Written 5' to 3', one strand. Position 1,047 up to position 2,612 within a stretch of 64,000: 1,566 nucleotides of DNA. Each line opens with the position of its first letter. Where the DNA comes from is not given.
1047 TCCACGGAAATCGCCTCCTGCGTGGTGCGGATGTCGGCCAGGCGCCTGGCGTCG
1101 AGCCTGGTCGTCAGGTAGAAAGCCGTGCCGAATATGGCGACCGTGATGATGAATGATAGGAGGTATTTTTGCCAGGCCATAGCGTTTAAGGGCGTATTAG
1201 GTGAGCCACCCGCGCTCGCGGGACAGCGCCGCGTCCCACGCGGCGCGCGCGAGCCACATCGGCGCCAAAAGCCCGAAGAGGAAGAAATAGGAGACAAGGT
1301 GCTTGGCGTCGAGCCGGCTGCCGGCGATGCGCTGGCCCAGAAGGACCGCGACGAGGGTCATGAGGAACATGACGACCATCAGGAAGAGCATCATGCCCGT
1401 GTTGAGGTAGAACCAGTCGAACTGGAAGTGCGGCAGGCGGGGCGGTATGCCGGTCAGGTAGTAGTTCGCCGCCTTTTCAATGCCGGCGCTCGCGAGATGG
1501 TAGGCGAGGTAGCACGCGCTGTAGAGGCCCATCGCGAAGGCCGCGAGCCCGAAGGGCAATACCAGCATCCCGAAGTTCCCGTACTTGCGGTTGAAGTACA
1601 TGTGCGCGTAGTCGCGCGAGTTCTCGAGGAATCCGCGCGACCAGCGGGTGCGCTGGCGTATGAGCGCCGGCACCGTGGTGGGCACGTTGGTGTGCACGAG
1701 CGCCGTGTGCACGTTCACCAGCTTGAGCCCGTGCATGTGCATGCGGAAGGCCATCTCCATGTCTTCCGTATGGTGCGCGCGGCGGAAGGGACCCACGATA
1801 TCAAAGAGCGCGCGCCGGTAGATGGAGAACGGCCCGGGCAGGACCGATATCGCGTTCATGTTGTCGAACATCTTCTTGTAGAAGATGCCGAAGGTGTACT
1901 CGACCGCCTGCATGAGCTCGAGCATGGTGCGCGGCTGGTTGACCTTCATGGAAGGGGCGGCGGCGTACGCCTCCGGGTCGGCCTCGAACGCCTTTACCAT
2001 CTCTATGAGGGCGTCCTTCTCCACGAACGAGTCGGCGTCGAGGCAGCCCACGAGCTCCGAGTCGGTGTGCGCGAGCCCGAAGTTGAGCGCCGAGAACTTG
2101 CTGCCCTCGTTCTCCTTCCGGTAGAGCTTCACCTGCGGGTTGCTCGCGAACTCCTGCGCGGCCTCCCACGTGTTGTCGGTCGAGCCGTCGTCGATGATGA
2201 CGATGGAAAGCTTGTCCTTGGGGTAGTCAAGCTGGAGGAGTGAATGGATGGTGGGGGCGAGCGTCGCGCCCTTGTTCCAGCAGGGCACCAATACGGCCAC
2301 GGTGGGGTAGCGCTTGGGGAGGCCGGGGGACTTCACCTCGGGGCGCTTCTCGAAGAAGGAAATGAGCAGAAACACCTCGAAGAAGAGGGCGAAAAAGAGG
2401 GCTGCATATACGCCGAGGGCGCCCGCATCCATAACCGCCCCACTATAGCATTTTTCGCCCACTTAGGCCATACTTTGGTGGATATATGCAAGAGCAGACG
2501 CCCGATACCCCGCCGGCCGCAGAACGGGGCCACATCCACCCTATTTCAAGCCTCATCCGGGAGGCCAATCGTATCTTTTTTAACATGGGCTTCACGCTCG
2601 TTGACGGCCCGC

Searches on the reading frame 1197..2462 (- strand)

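Call 55: search_protein_families(library=pfam, proteins=[window:1197-2462:-], max_evalue=0.001)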
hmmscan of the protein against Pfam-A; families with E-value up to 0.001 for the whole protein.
window:1197-2462:- (421 aa): 7 families
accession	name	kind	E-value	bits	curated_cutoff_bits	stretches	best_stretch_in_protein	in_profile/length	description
PF00535.33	Glycos_transf_2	-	3.8e-32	112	23.3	1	57-221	2-165/168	Glycosyl transferase family 2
PF13641.12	Glyco_tranf_2_3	-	3.8e-30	106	27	1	53-277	1-230/230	Glycosyltransferase like family 2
PF13632.12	Glyco_trans_2_3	-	6.4e-20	72.2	27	1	140-372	4-194/198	Glycosyl transferase family group 2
PF03142.21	Chitin_synth_2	-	3.9e-10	39.4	27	1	129-216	196-285/527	Chitin synthase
PF13506.12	Glyco_transf_21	-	9.4e-10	38.7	21.7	1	120-276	16-174/174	Glycosyl transferase family 21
PF10111.15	Glyco_tranf_2_2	-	1.3e-08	35.2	27.3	1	76-248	21-206/276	Glycosyltransferase like family 2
PF03552.20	Cellulose_synt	-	3.5e-05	23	24.7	0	69-107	19-57/722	Cellulose synthase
